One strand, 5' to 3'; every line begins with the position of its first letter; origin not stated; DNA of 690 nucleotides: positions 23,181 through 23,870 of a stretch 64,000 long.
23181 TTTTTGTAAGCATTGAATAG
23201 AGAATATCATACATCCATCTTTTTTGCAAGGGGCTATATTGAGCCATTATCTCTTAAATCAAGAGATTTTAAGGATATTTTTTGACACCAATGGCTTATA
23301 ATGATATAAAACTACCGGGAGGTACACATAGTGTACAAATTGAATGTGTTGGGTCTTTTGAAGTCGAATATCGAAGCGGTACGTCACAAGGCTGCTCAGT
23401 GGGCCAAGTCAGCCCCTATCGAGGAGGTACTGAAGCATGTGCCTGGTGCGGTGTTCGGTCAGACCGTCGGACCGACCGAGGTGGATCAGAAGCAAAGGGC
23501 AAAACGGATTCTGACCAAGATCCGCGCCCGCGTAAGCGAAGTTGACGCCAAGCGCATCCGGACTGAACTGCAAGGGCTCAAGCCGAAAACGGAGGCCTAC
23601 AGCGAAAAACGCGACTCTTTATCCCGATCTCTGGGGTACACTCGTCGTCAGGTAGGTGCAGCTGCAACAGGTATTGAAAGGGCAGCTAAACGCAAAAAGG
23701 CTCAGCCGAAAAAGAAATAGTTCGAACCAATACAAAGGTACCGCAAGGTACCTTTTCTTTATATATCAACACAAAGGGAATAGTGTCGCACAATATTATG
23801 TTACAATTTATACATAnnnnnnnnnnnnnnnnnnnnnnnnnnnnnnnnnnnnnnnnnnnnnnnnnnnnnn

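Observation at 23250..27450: Higher-GC ~4-kb island with its own promoter, a tyrosine recombinase and cargo genes, between rpsO and xth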

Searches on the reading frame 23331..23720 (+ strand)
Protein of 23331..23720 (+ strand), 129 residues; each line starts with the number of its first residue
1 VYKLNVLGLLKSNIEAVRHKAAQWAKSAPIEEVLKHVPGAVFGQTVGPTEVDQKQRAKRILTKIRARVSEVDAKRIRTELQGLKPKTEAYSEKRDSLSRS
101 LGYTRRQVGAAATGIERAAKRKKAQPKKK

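Call 6: search_protein_families(library=pfam, proteins=[window:23331-23720:+], max_evalue=0.01)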
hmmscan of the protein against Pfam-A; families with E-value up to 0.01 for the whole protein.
window:23331-23720:+ (129 aa): 0 families

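Call 9: search_protein_families(library=ncbifam, proteins=[window:23331-23720:+], max_evalue=0.01)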
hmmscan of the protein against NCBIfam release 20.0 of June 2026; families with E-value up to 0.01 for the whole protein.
window:23331-23720:+ (129 aa): 1 family
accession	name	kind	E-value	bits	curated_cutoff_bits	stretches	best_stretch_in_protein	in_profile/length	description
TIGR03398.1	plc_access_R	equivalog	0.0079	16.8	99.1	0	50-107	17-76/141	phospholipase C accessory protein PlcR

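Call 15: search_protein_families(library=phrogs, proteins=[window:23331-23720:+], max_evalue=0.01)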
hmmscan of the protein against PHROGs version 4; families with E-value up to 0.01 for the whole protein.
window:23331-23720:+ (129 aa): 0 families

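Call 16: search_protein_families(library=padloc, proteins=[window:23331-23720:+], max_evalue=0.01)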
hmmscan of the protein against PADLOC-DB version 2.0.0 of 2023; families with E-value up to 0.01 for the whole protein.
window:23331-23720:+ (129 aa): 0 families

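Call 18: find_homologous_proteins(query=window:23331-23720:+, max_evalue=0.001)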
Query window:23331-23720:+ (129 aa): 2 proteins with E <= 0.001 among 29 candidates.
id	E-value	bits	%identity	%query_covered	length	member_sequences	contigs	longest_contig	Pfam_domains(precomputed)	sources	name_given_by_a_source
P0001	4.6e-71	254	99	98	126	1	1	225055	-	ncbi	ncbi:MAG: hypothetical protein V4690_02955 [Patescibacteria group bacterium]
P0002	6.0e-46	173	70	87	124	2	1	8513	-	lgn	-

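Call 20: find_encoding_contigs(protein=P0002, flank=10000)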
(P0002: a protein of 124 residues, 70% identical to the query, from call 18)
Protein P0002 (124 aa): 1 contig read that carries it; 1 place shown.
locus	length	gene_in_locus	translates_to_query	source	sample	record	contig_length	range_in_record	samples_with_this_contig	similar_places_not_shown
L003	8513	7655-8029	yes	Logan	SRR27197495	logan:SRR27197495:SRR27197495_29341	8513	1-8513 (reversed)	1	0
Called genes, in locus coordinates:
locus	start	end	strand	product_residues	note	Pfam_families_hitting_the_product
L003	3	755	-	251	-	?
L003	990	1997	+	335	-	PF23473:LysM3_LYK4_5 (weak), PF01476:LysM, PF01551:Peptidase_M23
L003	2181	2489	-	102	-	-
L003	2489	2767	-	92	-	-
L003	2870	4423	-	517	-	PF05362:Lon_C (weak), PF00004:AAA (faint), PF13541:ChlI, PF00158:Sigma54_activat (weak), PF00493:MCM, PF01078:Mg_chelatase, PF07728:AAA_5, PF13335:Mg_chelatase_C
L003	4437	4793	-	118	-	PF01258:zf-dskA_traR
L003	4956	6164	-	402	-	-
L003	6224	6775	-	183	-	PF01936:NYN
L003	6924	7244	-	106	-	PF00312:Ribosomal_S15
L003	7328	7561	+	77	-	-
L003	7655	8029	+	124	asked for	-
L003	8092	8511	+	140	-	?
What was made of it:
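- ORF-A is syntenic in L003 (call 20).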

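Call 39: search_protein_families(library=pfam, proteins=[window:23331-23720:+], max_evalue=10)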
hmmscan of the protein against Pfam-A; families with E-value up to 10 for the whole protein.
window:23331-23720:+ (129 aa): 2 families
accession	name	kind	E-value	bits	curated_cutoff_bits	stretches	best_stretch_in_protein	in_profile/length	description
PF05531.17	NPV_P10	-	0.062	14.2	29.8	1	59-102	4-52/75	Nucleopolyhedrovirus P10 protein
PF07499.19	RuvA_C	-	1.1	10.2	24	1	100-117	12-29/47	RuvA, C-terminal domain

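Call 45: search_solved_structures(query=window:23331-23720:+, max_evalue=10)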
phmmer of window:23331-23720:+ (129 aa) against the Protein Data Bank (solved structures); distinct sequences matched with E-value up to 10: 5.
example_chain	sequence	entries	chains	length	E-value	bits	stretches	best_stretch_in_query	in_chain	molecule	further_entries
8bd3_U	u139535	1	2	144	0.076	16.7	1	56-126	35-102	Chloroplast oxygen-evolving enhancer protein 3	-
9hd7_Q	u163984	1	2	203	0.11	16.1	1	56-126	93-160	Chloroplast oxygen-evolving enhancer protein 3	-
7pc7_A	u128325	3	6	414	0.48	14.1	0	32-84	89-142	Gamma-1-syntrophin,Annexin A2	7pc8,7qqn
6zff_A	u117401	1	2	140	0.53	14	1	63-123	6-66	DNA double-strand break repair Rad50 ATPase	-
2c20_A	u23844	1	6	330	0.84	13.4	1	11-101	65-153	UDP-GLUCOSE 4-EPIMERASE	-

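Call 62: find_related_loci(query=A1, collection=viral_contigs, flank=8000)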
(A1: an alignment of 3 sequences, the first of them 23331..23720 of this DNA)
Query A1 (129 aa) in viral_contigs; peptide patterns used: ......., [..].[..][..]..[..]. (x = any residue, [..] = any of these).
123 stretches matched a pattern, but none encodes a relative of the query by tblastn (E <= 1e-3).

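Call 66: predict_structure(alignment_id=A1)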
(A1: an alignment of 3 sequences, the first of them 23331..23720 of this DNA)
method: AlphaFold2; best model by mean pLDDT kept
length: 129 residues; sequences in the alignment: 3
mean_pLDDT: 67.6   pTM: 0.44
mean pLDDT of the five models: 67.6, 66.7, 64.6, 64.1, 61.9
residues with pLDDT >= 90: 6; 70-90: 53; 50-70: 57; < 50: 13
segments of 3 or more residues with pLDDT < 50: 1-4, 38-45
pLDDT, mean of each block of 10 residues (from residue 1): 50 57 52 51 53 75 73 87 84 90 85 62 58
secondary structure, 60 per line:
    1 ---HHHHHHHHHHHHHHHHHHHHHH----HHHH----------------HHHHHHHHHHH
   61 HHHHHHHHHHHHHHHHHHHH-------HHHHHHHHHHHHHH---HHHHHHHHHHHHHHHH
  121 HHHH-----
elements in order: H4-25 H30-33 H50-80 H88-101 H105-124

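Call 71: fold_search(model_id=the predicted structure, library=pdb)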
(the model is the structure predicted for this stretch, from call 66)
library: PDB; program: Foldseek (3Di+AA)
matches with E <= 10: 74; with E <= 0.001: 0
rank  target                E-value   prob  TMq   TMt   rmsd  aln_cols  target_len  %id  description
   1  6p66_B                9.6e-01  0.82  0.27  0.08   2.4        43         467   16  The crystal structure of the XPB complex with Bax1 from Archaeoglobus fulgidus at 3.0 Angstrom resolution (released 2020-06-17)
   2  5e18_F                1.5e+00  0.21  0.30  0.13  16.0       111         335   16  T. thermophilus transcription initiation complex having a YYY discriminator sequence and a nontemplate-strand length c (released 2016-03-09)
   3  1mfq_C                1.7e+00  0.23  0.28  0.32  11.2       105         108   12  Crystal Structure Analysis of a Ternary S-Domain Complex of Human Signal Recognition Particle (released 2002-09-20)
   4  4mq9_F                1.7e+00  0.20  0.28  0.12  12.8        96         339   14  Crystal structure of Thermus thermophilus RNA polymerase holoenzyme in complex with GE23077 (released 2014-05-07)
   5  6lts_F                1.7e+00  0.15  0.27  0.12  16.4       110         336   19  Crystal structure of Thermus thermophilus transcription initiation complex comprising a truncated sigma finger (released 2020-03-11)
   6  6kqg_F                2.0e+00  0.20  0.31  0.13  16.2       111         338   16  Thermus thermophilus initial transcription complex comprising sigma A and 5'-OH RNA of 6 nt (released 2020-03-11)
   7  5e17_F                2.0e+00  0.16  0.30  0.13  15.6       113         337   16  T. thermophilus transcription initiation complex having a RRR discriminator sequence and a nontemplate-strand length c (released 2016-03-09)
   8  1qb2_B                2.1e+00  0.15  0.29  0.34  21.7       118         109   14  CRYSTAL STRUCTURE OF THE CONSERVED SUBDOMAIN OF HUMAN PROTEIN SRP54M AT 2.1A RESOLUTION: EVIDENCE FOR THE MECHANISM OF (released 1999-10-20)
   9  7rdq_F                2.1e+00  0.13  0.27  0.12  16.3       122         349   15  Cryo-EM structure of Thermus thermophilus reiterative transcription complex with 11nt oligo-G RNA (released 2022-02-02)
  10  9ujl_F                2.6e+00  0.10  0.27  0.12  17.9       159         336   14  CryoEM structure of the T.thermophilus transcription initiation complex in the presence of Ap4A (released 2025-10-22)
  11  7kuw                  3.3e+00  0.30  0.32  0.54   3.8        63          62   14  High-throughput design and refinement of stable proteins using sequence-only models (released 2021-12-15)
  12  2n5g_MODEL_1_A        3.3e+00  0.14  0.15  0.19   9.3        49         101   22  NMR structure of KorA, a plasmid-encoded, global transcription regulator KorA (released 2016-07-20)
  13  7k86_A                4.0e+00  0.25  0.24  0.08   3.2        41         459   22  Crystal Structure of Glutamyl-tRNA synthetase (gltX) from Stenotrophomonas maltophilia (released 2020-10-07)
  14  7y5e_F2               4.0e+00  0.20  0.24  0.20   7.3        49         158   18  In situ single-PBS-PSII-PSI-LHCs megacomplex. (released 2023-02-01)
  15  7oyk_AAA              4.0e+00  0.12  0.22  0.28   7.9        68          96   22  DNA-binding domain of CggR in complex with the DNA operator (released 2021-11-10)
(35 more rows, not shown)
